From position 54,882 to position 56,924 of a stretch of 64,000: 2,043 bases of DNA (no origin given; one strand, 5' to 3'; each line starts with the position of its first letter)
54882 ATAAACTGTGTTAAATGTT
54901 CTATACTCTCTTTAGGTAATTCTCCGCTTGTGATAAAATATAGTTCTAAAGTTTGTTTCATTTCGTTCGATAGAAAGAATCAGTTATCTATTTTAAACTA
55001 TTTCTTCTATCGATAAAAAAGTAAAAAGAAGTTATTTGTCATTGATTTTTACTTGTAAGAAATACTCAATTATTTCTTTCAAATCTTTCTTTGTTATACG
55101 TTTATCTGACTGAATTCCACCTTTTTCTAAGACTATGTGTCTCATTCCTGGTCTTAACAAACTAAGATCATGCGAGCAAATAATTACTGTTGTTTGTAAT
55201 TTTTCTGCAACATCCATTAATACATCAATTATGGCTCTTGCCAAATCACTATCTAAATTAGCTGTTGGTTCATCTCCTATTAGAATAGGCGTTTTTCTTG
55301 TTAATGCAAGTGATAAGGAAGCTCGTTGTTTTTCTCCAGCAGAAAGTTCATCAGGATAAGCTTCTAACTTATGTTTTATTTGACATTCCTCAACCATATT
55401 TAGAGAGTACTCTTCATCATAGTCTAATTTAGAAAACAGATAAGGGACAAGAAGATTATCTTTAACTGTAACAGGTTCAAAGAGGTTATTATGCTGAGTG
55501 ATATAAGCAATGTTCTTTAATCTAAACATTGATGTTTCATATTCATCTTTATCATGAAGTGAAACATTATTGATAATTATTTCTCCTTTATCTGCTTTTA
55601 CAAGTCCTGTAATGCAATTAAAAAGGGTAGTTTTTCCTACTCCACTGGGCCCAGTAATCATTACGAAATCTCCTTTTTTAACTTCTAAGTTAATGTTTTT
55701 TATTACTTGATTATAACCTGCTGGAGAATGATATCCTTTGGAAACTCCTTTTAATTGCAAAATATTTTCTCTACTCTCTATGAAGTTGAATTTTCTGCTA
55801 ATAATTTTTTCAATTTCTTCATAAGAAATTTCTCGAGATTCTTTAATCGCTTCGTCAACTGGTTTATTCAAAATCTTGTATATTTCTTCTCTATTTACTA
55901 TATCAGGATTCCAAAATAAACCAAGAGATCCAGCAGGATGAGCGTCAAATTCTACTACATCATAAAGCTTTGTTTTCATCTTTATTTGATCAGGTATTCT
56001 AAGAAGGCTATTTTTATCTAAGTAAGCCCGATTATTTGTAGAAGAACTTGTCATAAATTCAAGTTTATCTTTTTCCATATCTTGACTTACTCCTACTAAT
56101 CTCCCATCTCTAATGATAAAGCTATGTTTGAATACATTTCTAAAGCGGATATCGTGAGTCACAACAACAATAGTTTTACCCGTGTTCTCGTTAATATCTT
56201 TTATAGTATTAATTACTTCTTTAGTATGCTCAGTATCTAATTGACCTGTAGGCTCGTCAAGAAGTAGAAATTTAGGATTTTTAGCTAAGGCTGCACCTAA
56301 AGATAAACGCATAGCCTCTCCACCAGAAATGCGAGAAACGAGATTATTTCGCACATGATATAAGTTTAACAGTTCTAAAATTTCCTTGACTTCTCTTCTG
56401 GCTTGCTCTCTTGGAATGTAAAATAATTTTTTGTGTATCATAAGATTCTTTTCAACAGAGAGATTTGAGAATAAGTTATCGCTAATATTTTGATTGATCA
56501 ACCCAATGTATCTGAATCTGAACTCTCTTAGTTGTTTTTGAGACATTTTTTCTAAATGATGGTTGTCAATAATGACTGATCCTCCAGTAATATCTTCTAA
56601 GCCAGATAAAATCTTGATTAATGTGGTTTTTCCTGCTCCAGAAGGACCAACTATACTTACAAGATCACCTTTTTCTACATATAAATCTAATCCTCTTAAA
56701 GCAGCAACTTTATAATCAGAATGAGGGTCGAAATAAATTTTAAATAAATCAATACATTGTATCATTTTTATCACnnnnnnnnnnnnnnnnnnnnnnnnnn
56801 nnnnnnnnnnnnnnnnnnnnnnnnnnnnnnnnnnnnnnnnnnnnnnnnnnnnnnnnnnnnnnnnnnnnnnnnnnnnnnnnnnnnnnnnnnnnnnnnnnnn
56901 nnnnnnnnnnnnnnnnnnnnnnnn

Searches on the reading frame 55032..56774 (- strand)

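Call 4: search_protein_families(library=pfam, proteins=[window:55032-56774:-], max_evalue=0.01)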
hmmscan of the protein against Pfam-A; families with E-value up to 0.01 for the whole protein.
window:55032-56774:- (580 aa): 52 families (the best 25 are shown)
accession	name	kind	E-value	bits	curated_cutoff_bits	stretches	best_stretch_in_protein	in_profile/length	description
PF00005.33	ABC_tran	-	3.2e-62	209.6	25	2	26-176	1-136/137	ABC transporter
PF13304.12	AAA_21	-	6.9e-20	72.7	27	3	466-540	227-303/304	AAA domain, putative AbiEii toxin, Type IV TA system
PF02463.25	SMC_N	-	8.1e-11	42.2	40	2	368-535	24-199/220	RecF/RecN/SMC N terminal domain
PF03193.22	RsgA_GTPase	-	4.4e-09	36.8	30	1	356-399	95-137/174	RsgA GTPase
PF13555.12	AAA_29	-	7.4e-08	32.5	27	1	363-402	17-55/61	P-loop containing region of AAA domain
PF13401.12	AAA_22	-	9.4e-08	32.9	27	0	369-394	6-31/130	AAA domain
PF03215.21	Rad17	-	9.5e-08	32.6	23.8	0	356-414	33-90/186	Rad17 P-loop domain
PF01637.24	ATPase_2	-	1.3e-07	32.1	33.2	1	364-534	16-154/225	ATPase domain predominantly from Archaea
PF13191.12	AAA_16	-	2.9e-07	31.6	32.6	1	368-395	22-51/167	AAA ATPase domain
PF13238.12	AAA_18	-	3.3e-07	31.3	29.4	0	40-79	2-39/128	AAA domain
PF13604.12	AAA_30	-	7.6e-07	29.5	27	0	35-68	16-50/191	AAA domain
PF20720.3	nSTAND3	-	2.3e-06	27.8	27.2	1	364-394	13-43/155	Novel STAND NTPase 3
PF13481.12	AAA_25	-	2.6e-06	27.6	27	0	365-384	30-49/195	AAA domain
PF13476.12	AAA_23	-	6.9e-06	27.3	27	1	360-389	12-40/201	AAA domain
PF02367.23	TsaE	-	7.3e-06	26.4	26.6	0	351-390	4-43/128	Threonylcarbamoyl adenosine biosynthesis protein TsaE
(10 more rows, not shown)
